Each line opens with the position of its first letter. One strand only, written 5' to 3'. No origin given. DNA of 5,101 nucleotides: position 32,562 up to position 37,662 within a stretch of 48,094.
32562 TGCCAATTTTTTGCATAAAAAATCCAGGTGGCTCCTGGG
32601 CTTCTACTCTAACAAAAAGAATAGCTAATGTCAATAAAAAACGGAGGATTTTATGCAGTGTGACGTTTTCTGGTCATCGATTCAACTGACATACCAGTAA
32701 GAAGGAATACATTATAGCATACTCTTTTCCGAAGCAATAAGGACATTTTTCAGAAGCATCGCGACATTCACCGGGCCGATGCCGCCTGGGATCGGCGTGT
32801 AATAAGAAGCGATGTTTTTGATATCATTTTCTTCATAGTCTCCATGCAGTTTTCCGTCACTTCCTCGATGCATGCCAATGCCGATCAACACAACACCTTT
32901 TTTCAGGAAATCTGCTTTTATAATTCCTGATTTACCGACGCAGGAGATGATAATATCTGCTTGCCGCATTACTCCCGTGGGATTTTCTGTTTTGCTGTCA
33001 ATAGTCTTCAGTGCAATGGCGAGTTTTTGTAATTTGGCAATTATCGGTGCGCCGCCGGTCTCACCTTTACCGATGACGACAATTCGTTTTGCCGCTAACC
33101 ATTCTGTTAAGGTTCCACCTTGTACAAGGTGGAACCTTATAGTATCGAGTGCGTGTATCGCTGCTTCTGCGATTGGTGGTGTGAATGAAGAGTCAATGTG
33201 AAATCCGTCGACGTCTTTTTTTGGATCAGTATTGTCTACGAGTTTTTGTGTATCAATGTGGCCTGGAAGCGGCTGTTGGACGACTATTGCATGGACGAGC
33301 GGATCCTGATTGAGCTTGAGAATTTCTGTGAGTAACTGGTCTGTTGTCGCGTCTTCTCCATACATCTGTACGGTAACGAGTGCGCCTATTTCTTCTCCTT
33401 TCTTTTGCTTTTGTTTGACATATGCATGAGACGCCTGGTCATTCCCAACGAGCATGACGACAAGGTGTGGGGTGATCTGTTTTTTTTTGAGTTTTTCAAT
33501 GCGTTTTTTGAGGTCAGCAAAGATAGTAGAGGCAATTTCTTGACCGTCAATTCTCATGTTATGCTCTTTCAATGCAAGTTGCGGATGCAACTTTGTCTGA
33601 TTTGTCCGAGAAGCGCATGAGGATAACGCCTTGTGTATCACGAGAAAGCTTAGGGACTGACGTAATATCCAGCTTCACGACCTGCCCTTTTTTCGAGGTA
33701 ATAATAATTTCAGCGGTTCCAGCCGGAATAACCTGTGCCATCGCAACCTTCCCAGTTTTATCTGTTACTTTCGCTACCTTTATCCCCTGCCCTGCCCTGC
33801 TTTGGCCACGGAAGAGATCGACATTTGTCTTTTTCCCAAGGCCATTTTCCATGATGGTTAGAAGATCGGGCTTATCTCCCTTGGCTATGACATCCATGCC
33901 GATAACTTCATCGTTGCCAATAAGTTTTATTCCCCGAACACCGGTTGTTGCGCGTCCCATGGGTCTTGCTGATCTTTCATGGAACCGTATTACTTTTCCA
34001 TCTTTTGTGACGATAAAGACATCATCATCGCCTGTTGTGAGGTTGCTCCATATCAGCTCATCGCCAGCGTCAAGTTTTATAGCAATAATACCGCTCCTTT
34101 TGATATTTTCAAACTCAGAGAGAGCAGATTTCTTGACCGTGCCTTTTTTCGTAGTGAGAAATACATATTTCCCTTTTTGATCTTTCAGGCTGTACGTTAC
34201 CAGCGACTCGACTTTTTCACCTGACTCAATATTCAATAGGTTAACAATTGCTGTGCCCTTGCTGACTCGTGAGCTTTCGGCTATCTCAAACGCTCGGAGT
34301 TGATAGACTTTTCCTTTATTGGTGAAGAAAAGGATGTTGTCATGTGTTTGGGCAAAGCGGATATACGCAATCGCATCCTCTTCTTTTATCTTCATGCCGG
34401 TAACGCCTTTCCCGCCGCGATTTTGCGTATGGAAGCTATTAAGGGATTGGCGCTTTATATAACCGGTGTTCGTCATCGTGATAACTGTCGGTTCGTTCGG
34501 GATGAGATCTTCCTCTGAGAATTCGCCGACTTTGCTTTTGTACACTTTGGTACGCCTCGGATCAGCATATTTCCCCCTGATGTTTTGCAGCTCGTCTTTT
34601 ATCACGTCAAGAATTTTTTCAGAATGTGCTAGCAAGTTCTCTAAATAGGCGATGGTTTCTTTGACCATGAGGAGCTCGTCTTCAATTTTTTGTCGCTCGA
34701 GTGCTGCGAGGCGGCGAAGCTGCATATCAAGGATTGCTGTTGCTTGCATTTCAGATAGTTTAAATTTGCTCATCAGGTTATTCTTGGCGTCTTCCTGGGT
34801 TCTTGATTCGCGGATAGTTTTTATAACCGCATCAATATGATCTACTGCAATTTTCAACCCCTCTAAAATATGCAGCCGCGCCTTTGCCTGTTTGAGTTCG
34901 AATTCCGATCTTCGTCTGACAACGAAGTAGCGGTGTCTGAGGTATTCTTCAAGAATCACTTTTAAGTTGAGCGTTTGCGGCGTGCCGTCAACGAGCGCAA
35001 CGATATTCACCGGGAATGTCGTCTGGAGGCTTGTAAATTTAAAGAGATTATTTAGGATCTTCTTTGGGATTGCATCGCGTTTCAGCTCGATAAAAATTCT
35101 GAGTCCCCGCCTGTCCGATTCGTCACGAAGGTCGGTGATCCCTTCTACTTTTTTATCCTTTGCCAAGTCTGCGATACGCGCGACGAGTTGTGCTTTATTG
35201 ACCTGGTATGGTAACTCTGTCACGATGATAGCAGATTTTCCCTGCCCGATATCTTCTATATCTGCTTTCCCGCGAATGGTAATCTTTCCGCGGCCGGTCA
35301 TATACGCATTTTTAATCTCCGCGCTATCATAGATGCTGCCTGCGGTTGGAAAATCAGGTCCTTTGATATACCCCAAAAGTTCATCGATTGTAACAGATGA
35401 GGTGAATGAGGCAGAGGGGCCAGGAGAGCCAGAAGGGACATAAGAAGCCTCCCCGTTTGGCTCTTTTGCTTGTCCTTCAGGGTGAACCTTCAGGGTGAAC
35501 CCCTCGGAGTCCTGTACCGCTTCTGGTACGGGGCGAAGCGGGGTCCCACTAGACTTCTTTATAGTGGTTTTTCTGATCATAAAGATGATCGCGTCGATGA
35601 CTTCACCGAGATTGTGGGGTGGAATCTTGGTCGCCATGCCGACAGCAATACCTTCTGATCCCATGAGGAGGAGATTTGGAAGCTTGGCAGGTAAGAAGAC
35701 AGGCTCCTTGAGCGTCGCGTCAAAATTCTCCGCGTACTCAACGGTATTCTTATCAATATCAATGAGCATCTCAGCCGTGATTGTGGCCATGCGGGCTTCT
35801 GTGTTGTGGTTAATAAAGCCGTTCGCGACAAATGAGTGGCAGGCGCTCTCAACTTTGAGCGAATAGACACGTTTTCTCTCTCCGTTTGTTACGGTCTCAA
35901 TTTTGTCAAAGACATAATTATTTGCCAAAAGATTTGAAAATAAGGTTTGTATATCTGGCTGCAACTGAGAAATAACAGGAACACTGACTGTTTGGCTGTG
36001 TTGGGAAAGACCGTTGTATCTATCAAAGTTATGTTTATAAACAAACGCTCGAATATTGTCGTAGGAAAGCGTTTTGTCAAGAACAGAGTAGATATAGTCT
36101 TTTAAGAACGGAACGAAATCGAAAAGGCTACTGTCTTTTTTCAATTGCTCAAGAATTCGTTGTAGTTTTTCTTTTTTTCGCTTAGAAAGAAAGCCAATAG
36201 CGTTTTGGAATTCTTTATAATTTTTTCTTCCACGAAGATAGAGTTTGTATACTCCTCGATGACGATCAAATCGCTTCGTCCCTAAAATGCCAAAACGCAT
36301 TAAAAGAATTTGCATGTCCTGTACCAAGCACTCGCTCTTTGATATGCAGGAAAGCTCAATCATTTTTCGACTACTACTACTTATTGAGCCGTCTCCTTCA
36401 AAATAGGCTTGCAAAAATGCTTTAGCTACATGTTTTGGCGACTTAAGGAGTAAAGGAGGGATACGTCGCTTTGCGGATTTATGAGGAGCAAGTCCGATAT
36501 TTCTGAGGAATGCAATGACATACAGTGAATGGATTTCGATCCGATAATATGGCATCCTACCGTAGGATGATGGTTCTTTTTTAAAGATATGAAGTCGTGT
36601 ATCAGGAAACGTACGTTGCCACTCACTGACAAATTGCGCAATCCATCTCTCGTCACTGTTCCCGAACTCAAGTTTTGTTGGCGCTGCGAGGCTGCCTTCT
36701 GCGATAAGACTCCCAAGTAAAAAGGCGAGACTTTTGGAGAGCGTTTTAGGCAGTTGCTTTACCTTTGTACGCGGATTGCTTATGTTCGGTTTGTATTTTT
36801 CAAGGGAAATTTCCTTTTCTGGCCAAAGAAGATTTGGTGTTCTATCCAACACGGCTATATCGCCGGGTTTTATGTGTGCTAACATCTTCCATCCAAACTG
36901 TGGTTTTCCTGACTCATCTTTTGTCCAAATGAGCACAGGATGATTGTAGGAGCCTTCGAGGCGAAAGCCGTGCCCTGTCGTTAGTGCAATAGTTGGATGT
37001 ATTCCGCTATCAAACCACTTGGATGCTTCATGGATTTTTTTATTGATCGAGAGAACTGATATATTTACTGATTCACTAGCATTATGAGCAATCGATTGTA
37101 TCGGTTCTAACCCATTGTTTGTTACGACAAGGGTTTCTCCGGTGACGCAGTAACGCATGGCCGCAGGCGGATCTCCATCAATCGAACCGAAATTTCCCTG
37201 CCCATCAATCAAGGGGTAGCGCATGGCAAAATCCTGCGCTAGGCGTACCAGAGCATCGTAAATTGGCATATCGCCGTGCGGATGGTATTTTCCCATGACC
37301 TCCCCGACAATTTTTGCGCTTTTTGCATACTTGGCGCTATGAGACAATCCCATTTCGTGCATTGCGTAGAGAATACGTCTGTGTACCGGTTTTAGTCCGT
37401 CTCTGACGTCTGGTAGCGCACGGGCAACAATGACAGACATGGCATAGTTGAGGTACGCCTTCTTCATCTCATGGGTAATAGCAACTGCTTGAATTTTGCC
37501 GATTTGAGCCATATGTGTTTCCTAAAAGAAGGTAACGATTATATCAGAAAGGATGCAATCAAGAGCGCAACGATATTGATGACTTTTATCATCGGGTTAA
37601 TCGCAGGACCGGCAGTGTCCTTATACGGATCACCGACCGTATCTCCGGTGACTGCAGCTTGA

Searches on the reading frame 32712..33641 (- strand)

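Call 7: search_protein_families(library=pfam, proteins=[window:32712-33641:-], max_evalue=0.001)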
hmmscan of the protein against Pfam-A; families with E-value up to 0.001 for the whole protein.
window:32712-33641:- (309 aa): 2 families
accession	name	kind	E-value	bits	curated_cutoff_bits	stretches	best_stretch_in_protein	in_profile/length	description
PF00763.28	THF_DHG_CYH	-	1.1e-33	116.4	32.8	1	31-145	1-115/115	Tetrahydrofolate dehydrogenase/cyclohydrolase, catalytic domain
PF02882.25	THF_DHG_CYH_C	-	7.5e-33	113.5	27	1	182-306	34-158/160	Tetrahydrofolate dehydrogenase/cyclohydrolase, NAD(P)-binding domain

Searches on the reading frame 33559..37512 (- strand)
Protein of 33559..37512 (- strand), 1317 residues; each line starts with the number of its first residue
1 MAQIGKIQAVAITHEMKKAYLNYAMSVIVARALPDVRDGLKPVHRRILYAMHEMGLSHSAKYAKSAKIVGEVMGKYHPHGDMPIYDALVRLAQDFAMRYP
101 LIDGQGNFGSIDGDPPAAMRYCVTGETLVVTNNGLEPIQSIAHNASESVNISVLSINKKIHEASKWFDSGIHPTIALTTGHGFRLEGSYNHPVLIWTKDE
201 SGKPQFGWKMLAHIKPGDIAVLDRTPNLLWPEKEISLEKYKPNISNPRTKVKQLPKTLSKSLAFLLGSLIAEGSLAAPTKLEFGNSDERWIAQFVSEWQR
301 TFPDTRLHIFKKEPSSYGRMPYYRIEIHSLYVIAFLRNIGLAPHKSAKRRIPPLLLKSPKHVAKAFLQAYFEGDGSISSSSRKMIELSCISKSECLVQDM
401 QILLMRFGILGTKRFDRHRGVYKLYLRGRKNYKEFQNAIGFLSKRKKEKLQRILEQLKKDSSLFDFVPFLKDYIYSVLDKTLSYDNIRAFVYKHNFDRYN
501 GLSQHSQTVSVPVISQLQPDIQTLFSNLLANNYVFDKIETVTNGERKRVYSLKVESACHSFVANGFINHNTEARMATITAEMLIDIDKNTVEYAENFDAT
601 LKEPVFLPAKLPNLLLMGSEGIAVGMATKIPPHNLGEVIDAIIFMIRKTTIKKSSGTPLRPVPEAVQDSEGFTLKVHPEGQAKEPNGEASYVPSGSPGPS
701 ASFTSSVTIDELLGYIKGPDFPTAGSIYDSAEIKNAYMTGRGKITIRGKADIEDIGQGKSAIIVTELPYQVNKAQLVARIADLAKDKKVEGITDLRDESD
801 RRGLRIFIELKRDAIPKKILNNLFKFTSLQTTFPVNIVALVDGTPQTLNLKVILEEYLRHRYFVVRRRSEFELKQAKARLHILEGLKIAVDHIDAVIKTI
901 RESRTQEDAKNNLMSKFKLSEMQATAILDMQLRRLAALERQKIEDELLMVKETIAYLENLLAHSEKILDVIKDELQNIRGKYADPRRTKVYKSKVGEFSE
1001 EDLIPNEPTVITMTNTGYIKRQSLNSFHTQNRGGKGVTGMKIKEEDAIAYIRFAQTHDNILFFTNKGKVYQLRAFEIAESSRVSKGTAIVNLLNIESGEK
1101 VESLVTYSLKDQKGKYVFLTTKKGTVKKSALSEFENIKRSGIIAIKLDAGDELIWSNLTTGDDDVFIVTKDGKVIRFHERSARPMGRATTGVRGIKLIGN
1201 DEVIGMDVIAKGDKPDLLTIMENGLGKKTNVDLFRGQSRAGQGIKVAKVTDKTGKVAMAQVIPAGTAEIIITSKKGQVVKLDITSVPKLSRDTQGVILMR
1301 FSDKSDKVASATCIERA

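Call 7: search_protein_families(library=pfam, proteins=[window:33559-37512:-], max_evalue=0.001)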
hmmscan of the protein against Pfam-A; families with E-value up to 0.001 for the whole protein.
window:33559-37512:- (1317 aa): 5 families
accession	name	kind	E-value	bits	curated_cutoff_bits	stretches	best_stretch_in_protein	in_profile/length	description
PF00521.26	DNA_topoisoIV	-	7.7e-150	499.9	31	3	711-976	173-432/432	DNA gyrase/topoisomerase IV, subunit A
PF03989.18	DNA_gyraseA_C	-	9.7e-60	198.2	27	6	1163-1209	1-47/48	DNA gyrase C-terminal domain, beta-propeller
PF14528.11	LAGLIDADG_3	-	1.2e-16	61.2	22.5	1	363-440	3-82/82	LAGLIDADG-like domain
PF14890.11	Intein_splicing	-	9e-13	48.8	35.8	1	131-570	4-155/155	Intein splicing domain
PF14527.11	LAGLIDADG_WhiA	-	0.00023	21.7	23.2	0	364-445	2-80/93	WhiA LAGLIDADG-like domain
